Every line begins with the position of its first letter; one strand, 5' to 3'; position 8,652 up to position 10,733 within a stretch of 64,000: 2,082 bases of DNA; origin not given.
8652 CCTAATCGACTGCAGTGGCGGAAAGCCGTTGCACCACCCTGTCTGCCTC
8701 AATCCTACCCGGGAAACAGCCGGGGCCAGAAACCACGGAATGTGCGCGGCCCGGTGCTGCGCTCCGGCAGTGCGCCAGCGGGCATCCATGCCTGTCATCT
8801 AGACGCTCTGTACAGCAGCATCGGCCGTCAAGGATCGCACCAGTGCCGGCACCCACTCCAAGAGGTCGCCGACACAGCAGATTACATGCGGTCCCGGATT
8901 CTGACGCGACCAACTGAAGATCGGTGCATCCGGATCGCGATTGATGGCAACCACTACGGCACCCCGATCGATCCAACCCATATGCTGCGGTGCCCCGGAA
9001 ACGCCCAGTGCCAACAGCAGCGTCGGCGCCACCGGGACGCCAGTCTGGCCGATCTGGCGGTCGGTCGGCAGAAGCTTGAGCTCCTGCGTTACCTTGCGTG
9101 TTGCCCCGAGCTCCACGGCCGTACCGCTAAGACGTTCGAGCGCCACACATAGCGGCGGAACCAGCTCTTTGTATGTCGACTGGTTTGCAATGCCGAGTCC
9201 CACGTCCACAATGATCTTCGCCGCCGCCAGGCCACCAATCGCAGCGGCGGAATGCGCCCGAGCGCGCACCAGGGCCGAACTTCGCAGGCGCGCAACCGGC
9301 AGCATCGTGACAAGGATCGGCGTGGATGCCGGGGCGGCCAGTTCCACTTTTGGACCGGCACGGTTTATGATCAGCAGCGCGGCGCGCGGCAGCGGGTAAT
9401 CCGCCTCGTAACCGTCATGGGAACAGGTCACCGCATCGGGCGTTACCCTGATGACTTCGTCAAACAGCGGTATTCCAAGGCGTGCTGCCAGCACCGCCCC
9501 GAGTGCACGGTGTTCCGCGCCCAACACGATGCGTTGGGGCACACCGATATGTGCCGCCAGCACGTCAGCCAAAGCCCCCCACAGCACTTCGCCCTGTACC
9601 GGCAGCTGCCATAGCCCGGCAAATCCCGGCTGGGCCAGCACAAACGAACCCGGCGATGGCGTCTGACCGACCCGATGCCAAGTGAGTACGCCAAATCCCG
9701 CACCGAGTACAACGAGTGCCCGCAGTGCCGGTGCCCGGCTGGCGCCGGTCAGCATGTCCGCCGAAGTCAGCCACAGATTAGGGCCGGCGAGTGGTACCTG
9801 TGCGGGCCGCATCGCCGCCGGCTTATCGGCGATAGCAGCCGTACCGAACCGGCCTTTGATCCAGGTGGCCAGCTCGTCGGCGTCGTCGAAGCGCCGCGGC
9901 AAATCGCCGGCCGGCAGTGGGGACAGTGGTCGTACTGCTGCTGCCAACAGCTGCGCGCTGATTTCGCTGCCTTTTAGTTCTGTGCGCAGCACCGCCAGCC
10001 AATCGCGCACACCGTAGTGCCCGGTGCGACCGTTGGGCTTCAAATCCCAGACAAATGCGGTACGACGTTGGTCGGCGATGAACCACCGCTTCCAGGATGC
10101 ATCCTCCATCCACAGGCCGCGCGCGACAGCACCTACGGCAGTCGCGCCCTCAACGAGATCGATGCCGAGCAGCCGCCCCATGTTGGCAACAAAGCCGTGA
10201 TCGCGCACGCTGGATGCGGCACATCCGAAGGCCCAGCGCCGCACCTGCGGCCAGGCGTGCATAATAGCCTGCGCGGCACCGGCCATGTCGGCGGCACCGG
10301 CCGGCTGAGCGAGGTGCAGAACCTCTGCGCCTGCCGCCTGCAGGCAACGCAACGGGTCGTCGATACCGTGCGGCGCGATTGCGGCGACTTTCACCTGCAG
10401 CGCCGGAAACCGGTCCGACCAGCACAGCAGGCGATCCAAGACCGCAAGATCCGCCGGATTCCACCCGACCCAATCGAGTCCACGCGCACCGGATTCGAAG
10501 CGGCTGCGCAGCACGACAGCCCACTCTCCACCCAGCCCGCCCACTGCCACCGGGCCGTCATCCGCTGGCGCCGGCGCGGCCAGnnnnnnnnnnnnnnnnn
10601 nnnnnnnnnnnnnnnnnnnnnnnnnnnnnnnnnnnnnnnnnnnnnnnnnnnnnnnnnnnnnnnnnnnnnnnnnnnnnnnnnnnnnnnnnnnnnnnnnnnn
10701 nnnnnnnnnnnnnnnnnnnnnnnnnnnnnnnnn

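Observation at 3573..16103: Compact beta-oxidation operon mirroring the E. coli anaerobic set (FadI/FadJ/FadK + YdiO/YdiQRST), with the redox part fused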

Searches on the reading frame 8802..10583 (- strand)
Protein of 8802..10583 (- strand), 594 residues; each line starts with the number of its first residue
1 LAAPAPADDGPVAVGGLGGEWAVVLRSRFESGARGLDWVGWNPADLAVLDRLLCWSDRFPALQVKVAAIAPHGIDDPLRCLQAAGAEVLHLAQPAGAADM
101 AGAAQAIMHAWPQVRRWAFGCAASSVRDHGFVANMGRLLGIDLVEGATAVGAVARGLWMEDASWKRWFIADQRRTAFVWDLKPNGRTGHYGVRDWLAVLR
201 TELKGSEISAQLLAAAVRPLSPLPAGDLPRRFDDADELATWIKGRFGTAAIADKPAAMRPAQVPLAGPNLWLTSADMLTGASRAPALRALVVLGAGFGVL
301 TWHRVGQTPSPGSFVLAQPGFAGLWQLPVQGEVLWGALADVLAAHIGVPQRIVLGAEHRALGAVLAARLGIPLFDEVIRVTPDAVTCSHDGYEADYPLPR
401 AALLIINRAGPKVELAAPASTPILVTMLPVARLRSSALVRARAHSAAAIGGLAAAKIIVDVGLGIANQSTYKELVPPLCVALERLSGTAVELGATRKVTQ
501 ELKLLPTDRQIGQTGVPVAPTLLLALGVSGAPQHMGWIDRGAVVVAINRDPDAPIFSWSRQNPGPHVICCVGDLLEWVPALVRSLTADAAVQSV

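Call 73: predict_structure(alignment_id=A5)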
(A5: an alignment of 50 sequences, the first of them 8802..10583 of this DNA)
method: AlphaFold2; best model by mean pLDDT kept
length: 594 residues; sequences in the alignment: 50
mean_pLDDT: 91.5   pTM: 0.88
mean pLDDT of the five models: 91.5, 90.5, 89.8, 89.7, 88.3
residues with pLDDT >= 90: 461; 70-90: 107; 50-70: 19; < 50: 7
segments of 3 or more residues with pLDDT < 50: 1-4, 592-594
pLDDT, mean of each block of 10 residues (from residue 1): 58 94 97 93 97 97 98 97 98 90 96 97 89 97 93 95 91 95 95 98 93 91 73 96 77 89 87 94 93 93 93 93 96 94 88 95 96 95 94 94 92 88 95 91 70 91 95 98 91 95 94 89 92 86 95 93 91 98 85 44
secondary structure, 60 per line:
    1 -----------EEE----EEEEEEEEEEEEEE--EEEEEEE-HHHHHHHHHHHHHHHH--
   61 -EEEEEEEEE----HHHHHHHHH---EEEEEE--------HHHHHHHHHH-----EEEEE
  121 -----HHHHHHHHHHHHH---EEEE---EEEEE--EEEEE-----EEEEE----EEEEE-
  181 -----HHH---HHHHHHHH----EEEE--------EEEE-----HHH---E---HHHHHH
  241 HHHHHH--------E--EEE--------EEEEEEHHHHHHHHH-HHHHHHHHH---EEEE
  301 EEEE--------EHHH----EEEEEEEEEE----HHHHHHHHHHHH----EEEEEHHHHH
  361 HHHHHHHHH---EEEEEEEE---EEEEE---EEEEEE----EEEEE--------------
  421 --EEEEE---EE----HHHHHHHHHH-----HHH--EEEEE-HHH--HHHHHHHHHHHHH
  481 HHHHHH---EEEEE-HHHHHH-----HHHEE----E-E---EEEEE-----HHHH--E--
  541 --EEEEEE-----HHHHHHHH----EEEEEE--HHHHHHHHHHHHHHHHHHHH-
elements in order: E12-14 E19-32 E35-41 H43-58 E62-70 H75-83 E87-92 H101-110 E116-120 H126-138 E142-145 E149-153 E156-160 E166-170 E175-179 H192-199 E204-207 E216-219 H235-246 E258-260 E269-274 H275-283 H285-293 E297-304 E321-330 H335-346 E351-355 H356-369 E373-380 E384-388 E392-397 E402-406 E423-427 H437-446 E457-461 H468-486 E490-494 H496-501 E522-526 H532-535 E543-548 H554-561 E566-571 H574-593

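Call 75: fold_search(model_id=the predicted structure, library=pdb)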
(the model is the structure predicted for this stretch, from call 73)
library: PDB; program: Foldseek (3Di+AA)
matches with E <= 10: 1045; with E <= 0.001: 52
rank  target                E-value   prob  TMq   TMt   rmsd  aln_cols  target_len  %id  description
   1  1efv_A                6.6e-17  1.00  0.32  0.52   7.2       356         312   22  THREE-DIMENSIONAL STRUCTURE OF HUMAN ELECTRON TRANSFER FLAVOPROTEIN TO 2.1 A RESOLUTION (released 1997-12-03)
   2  2a1u_A                2.3e-16  1.00  0.33  0.54   6.9       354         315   22  Crystal structure of the human ETF E165betaA mutant (released 2005-07-05)
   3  2a1t_R                4.9e-16  1.00  0.33  0.55   7.3       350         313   23  Structure of the human MCAD:ETF E165betaA complex (released 2005-07-05)
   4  9a4x_B                7.3e-16  1.00  0.35  0.58   6.6       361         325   22  Integrative model of ETFB-ETFA by crosslinking MS and deep learning (released 2024-09-18)
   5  4kpu_A                1.1e-15  1.00  0.34  0.54   7.3       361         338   18  Electron transferring flavoprotein of Acidaminococcus fermentans: Towards a mechanism of flavin-based electron bifurca (released 2014-01-15)
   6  1efp_A                2.9e-15  1.00  0.31  0.52   7.4       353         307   21  ELECTRON TRANSFER FLAVOPROTEIN (ETF) FROM PARACOCCUS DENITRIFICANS (released 1999-08-09)
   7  5ow0_A                8.5e-15  1.00  0.28  0.47   9.3       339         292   26  Crystal structure of an electron transfer flavoprotein from Geobacter metallireducens (released 2018-10-10)
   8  7koe_B                3.0e-14  1.00  0.41  0.68   5.5       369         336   20  Electron bifurcating flavoprotein Fix/EtfABCX (released 2021-01-20)
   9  5ol2_A                3.3e-13  1.00  0.35  0.55   6.9       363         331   18  The electron transferring flavoprotein/butyryl-CoA dehydrogenase complex from Clostridium difficile (released 2017-11-29)
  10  7qh2_A                4.9e-13  1.00  0.35  0.57   8.5       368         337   20  Cryo-EM structure of Ldh-EtfAB complex from Acetobacterium woodii (released 2022-06-29)
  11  1o96_Z                6.2e-13  1.00  0.24  0.37  10.9       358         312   18  Structure of electron transferring flavoprotein for Methylophilus methylotrophus. (released 2003-02-06)
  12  3clt_D                9.2e-13  1.00  0.26  0.42  10.2       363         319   18  Crystal structure of the R236E mutant of Methylophilus methylotrophus ETF (released 2008-04-08)
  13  6fah_E                1.9e-12  1.00  0.33  0.45   7.9       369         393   17  Molecular basis of the flavin-based electron-bifurcating caffeyl-CoA reductase reaction (released 2018-01-24)
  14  3clu_D                2.3e-12  1.00  0.26  0.41  10.4       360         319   19  Crystal structure of the R236K mutant from Methylophilus methylotrophus ETF (released 2008-04-08)
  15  6fah_A                2.4e-12  1.00  0.33  0.47   7.9       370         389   17  Molecular basis of the flavin-based electron-bifurcating caffeyl-CoA reductase reaction (released 2018-01-24)
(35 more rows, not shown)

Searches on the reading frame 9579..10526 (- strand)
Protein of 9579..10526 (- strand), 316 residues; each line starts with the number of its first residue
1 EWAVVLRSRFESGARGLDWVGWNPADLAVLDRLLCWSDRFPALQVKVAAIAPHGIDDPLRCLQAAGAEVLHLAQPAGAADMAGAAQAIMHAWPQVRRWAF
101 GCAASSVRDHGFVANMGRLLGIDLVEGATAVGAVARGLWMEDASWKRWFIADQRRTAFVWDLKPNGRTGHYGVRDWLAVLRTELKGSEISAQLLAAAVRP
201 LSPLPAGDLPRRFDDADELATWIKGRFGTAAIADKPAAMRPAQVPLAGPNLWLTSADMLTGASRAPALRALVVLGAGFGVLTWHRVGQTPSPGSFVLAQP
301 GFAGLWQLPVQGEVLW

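Call 38: search_solved_structures(query=A3, max_evalue=1, show_alignments=2)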
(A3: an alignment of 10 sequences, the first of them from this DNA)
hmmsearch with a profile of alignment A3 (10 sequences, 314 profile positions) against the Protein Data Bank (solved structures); distinct sequences matched with E-value up to 1: 12.
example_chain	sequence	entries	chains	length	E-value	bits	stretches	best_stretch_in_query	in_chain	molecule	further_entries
6fah_B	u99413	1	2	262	1.2e-13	54.3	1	23-143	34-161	Caffeyl-CoA reductase-Etf complex subunit CarD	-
4kpu_B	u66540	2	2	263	1.3e-13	54.3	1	23-190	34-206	Electron transfer flavoprotein alpha/beta-subunit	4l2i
5ow0_B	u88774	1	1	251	8e-12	48.4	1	27-204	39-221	Electron transfer flavoprotein, beta subunit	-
1efp_B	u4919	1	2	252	3.3e-11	46.3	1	21-200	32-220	PROTEIN (ELECTRON TRANSFER FLAVOPROTEIN)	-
5ol2_B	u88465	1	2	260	7.5e-10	41.9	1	23-134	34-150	Electron transfer flavoprotein small subunit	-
2a1t_S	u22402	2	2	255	4.1e-08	36.2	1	29-215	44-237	Electron transfer flavoprotein beta-subunit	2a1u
1o94_C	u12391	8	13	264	9e-08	35.1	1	18-133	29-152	ELECTRON TRANSFER FLAVOPROTEIN BETA-SUBUNIT | ELECTRON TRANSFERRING FLAVOPROTEIN BETA-SUBUNIT | Electron transfer flavoprotein subunit beta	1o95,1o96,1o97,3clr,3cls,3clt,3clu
1efv_B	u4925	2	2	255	9.9e-08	34.9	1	29-215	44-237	ELECTRON TRANSFER FLAVOPROTEIN | Electron transfer flavoprotein beta-subunit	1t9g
7qh2_B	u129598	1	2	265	3.2e-06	30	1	23-141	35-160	Lactate dehydrogenase (NAD(+),ferredoxin) subunit LctB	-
7koe_A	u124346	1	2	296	5e-06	29.3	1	23-117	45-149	Electron transfer flavoprotein, beta subunit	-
9av1_A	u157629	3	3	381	0.43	13.1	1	36-116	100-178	Inosine-5'-monophosphate dehydrogenase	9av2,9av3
7mxj_A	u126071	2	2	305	0.64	12.5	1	160-222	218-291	Serine/threonine protein kinases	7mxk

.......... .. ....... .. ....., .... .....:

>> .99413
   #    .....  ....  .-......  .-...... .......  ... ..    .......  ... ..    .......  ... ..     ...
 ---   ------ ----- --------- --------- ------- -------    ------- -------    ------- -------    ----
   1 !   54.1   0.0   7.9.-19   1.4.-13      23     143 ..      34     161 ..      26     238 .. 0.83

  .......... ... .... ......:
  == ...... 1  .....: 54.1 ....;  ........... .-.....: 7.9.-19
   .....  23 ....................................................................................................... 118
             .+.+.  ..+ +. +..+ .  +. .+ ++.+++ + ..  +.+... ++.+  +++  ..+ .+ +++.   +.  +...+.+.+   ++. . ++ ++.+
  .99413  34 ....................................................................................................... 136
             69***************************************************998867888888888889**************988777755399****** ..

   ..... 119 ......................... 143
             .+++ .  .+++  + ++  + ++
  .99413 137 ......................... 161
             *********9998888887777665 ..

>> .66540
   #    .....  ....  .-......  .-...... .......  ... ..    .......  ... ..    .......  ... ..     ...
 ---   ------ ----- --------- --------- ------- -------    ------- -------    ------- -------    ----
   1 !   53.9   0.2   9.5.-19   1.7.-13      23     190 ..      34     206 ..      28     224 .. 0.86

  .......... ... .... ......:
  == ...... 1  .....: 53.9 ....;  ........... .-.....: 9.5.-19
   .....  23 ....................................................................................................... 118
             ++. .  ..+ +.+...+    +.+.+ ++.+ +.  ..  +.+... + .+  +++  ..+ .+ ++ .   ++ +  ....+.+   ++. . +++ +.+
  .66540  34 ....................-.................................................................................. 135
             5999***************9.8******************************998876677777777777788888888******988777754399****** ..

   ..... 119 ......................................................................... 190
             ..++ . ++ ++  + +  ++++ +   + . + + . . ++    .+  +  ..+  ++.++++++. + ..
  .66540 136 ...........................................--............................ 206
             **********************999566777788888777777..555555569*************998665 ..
